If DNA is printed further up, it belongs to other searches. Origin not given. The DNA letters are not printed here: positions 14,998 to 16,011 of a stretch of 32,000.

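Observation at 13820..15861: Two-gene cassette of unknown function (PD-(D/E)XK-like 431-aa protein + 237-aa protein) in an integrase-flanked hotspot: candidate defence module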

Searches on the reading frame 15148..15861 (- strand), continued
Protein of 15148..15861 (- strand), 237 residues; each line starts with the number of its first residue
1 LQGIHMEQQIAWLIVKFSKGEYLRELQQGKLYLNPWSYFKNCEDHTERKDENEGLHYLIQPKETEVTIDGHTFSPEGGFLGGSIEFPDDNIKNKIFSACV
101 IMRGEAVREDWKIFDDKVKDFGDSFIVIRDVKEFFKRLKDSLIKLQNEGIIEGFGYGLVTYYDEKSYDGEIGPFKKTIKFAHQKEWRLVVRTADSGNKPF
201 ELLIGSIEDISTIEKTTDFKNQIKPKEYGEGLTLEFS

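Call 84: get_annotated_region(hit=H2, flank=5000)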
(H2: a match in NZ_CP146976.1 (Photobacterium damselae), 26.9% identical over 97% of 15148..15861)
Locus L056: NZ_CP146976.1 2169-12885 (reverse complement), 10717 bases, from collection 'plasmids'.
description: Photobacterium damselae subsp. damselae strain WMD-P3 plasmid pWMD-P3-2, complete sequence
organism: Photobacterium damselae (NCBI taxid 85581)
taxonomy: Bacteria; Pseudomonadota; Gammaproteobacteria; Vibrionales; Vibrionaceae; Photobacterium; Photobacterium damselae
host: -; source: -; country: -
typing (MOB-suite, as given by PLSDB): non-mobilizable
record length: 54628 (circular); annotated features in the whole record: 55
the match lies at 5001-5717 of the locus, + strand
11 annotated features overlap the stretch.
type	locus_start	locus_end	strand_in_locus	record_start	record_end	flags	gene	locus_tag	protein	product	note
CDS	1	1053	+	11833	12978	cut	-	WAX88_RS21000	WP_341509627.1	PAAR domain-containing protein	-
CDS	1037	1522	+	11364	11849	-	-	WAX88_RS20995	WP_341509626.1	hypothetical protein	-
CDS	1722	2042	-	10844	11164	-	-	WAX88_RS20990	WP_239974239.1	hypothetical protein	-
CDS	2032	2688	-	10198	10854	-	-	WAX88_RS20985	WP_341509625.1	AAA family ATPase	-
CDS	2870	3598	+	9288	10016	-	-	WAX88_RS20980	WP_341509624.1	hypothetical protein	-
CDS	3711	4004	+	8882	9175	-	-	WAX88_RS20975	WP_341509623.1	hypothetical protein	-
CDS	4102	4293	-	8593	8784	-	-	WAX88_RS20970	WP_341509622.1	hypothetical protein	-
CDS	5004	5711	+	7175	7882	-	-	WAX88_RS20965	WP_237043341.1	hypothetical protein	-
CDS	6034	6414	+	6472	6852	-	-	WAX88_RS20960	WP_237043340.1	hypothetical protein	-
CDS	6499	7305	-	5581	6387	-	-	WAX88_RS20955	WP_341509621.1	DUF4238 domain-containing protein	-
CDS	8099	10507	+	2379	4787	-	-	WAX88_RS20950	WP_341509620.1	hypothetical protein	-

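Call 85: get_annotated_region(hit=H4, flank=5000)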
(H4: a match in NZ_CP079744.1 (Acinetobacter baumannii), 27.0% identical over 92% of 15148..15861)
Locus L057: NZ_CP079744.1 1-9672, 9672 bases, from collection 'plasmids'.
description: Acinetobacter baumannii strain 04117201 plasmid unnamed, complete sequence
organism: Acinetobacter baumannii (NCBI taxid 470)
taxonomy: Bacteria; Pseudomonadota; Gammaproteobacteria; Moraxellales; Moraxellaceae; Acinetobacter; Acinetobacter baumannii
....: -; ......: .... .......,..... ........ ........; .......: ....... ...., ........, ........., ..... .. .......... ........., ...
typing (MOB-suite, as given by PLSDB): non-mobilizable
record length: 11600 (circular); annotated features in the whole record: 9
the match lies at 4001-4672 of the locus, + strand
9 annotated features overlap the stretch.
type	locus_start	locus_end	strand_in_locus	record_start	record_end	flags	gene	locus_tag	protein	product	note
CDS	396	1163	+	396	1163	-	-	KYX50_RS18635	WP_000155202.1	NUDIX domain-containing protein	-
CDS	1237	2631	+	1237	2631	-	-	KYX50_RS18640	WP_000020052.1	methylenetetrahydrofolate reductase C-terminal domain-containing protein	-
CDS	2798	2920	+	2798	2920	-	-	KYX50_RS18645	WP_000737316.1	hypothetical protein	-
CDS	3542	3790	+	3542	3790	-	-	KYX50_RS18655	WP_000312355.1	hypothetical protein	-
CDS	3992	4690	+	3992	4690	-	-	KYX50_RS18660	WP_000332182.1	hypothetical protein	-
CDS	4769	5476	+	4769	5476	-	-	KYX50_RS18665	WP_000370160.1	hypothetical protein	-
CDS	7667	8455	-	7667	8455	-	-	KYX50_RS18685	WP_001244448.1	helix-turn-helix transcriptional regulator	GO:0006355 - regulation of DNA-templated transcription [Evidence IEA]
CDS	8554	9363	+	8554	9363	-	-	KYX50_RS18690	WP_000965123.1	sulfite exporter TauE/SafE family protein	GO:0006810 - transport [Evidence IEA]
CDS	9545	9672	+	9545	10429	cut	-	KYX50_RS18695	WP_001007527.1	phosphoribosyltransferase family protein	GO:0009116 - nucleoside metabolic process [Evidence IEA]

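Call 86: get_annotated_region(hit=H7, flank=5000)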
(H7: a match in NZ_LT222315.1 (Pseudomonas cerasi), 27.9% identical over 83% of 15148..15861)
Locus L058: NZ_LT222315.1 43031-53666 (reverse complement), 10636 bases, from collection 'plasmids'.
description: Pseudomonas cerasi isolate Sour cherry (Prunus cerasus) symptomatic leaf plasmid p58T3
organism: Pseudomonas cerasi (NCBI taxid 1583341)
taxonomy: Bacteria; Pseudomonadota; Gammaproteobacteria; Pseudomonadales; Pseudomonadaceae; Pseudomonas; Pseudomonas cerasi
host: -; source: Prunus cerasus (sour cherry),Sour cherry (Prunus cerasus) symptomatic leaf; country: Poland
typing (MOB-suite, as given by PLSDB): conjugative; replicon rep_cluster_283,rep_cluster_283; relaxase MOBP,MOBP; mating-pair formation MPF_T
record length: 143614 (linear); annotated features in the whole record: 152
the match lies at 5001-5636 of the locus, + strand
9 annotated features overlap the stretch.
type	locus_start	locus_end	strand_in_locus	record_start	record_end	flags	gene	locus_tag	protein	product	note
CDS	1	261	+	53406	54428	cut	istA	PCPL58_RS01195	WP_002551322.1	IS21-like element ISPsy4 family transposase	GO:0006313 - DNA transposition [Evidence IEA]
CDS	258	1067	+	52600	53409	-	istB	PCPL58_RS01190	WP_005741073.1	IS21-like element ISPsy4 family helper ATPase IstB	-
CDS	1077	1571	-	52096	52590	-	-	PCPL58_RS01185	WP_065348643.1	hypothetical protein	-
CDS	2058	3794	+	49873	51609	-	-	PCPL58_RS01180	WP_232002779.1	N-6 DNA methylase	GO:0006306 - DNA methylation [Evidence IEA]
CDS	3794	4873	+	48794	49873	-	-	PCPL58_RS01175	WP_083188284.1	BsuBI/PstI family type II restriction endonuclease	GO:0009307 - DNA restriction-modification system [Evidence IEA]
CDS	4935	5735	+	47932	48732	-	-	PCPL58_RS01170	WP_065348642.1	hypothetical protein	-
CDS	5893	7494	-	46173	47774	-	-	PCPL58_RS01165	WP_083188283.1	AAA family ATPase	-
CDS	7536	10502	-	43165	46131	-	-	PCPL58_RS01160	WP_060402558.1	Tn3 family transposase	-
CDS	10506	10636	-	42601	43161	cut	-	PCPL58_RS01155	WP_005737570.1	recombinase family protein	GO:0006310 - DNA recombination [Evidence IEA]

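Call 95: search_protein_families(library=pfam, alignment_id=A8, max_evalue=0.1)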
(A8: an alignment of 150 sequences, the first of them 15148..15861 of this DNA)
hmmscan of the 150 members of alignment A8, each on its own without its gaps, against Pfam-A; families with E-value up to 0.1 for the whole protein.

A. member 1, window:15148-15861:- (237 aa): 1 family
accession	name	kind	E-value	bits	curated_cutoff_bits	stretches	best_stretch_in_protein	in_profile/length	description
PF11185.13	DUF2971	-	0.032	16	22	1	81-188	11-89/89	Protein of unknown function (DUF2971)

B. families by the number of members that match (of 150 scanned): 29 families (the first 25 are shown)
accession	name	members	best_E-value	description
PF11185.13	DUF2971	17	0.00054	Protein of unknown function (DUF2971)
PF08004.16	DUF1699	1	0.0017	Protein of unknown function (DUF1699)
PF10474.15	Syndetin_C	1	0.0046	Syndetin, C-terminal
PF00850.24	Hist_deacetyl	1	0.0073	Histone deacetylase domain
PF22670.1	Gp10_D3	1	0.0095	Baseplate wedge protein gp10 domain 3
PF04689.18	S1FA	1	0.011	DNA binding protein S1FA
PF05894.18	Podovirus_Gp16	1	0.013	Podovirus DNA encapsidation protein (Gp16)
PF21440.4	aSelB_III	1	0.016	Archaeal selenocysteine-specific elongation factor, domain III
PF21148.3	NSUN5_fdxn-like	1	0.017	NOL1/NOP2/Sun domain family member 5, ferredoxin-like domain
PF25169.1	DUF7830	1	0.017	Domain of unknown function (DUF7830)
PF11043.13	Anti-RecBCD_p2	1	0.032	Bacteriophage P22, anti-RecBCD protein 2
PF09345.15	SiaC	1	0.036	SiaC family regulatory phosphoprotein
PF22565.1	mSLOG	1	0.043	Minimal SLOG domain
PF22283.2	DUF6960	1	0.044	Family of unknown function (DUF6960)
PF17760.6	UvrA_inter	1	0.048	UvrA interaction domain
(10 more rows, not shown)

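Call 105: fold_search(model_id=the predicted structure, library=viral)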
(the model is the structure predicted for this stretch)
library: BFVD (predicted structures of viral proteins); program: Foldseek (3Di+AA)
matches with E <= 10: 206; with E <= 0.001: 0
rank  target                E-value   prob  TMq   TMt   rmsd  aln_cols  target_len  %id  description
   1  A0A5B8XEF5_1          9.2e-02  0.06  0.12  0.05  19.6       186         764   13  Putative replicase [Stamford virus]
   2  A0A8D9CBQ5            4.0e-01  0.03  0.12  0.13  19.0       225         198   11  Gp92 [uncultured marine phage]
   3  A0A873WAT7            4.0e-01  0.03  0.16  0.09  21.6       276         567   10  (no name in the UniProt tables at hand)
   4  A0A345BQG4            5.7e-01  0.13  0.16  0.11   9.5       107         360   14  (no name in the UniProt tables at hand)
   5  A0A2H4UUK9            6.0e-01  0.06  0.13  0.21  12.0        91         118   13  Uncharacterized protein [Bodo saltans virus]
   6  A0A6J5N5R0            6.0e-01  0.03  0.11  0.17  14.9       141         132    6  Tail completion protein [uncultured Caudovirales phage]
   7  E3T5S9                6.0e-01  0.03  0.13  0.04  21.3       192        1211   13  Uncharacterized protein [Cafeteria roenbergensis virus (strain BV-PW1)]
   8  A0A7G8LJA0            6.4e-01  0.06  0.12  0.12  14.1       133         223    4  (no name in the UniProt tables at hand)
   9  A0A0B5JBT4            8.2e-01  0.04  0.11  0.07  13.9        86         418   12  Protein kinase domain-containing protein [Pandoravirus inopinatum]
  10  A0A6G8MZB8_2          8.7e-01  0.07  0.16  0.05  12.1       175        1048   14  DNA-directed RNA polymerase [Cedratvirus kamchatka]
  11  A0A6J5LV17            9.2e-01  0.28  0.14  0.29   4.0        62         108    6  Uncharacterized protein [uncultured Caudovirales phage]
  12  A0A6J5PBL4            9.2e-01  0.11  0.17  0.24  11.7       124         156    9  Uncharacterized protein [uncultured Caudovirales phage]
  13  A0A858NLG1            9.8e-01  0.07  0.15  0.11  13.5       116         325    6  (no name in the UniProt tables at hand)
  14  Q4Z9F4                9.8e-01  0.04  0.12  0.11  14.1       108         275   10  ORF037 [Staphylococcus phage Twort (strain DSM 17442 / HER 48)]
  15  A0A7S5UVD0            1.2e+00  0.11  0.26  0.35  10.0       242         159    8  (no name in the UniProt tables at hand)
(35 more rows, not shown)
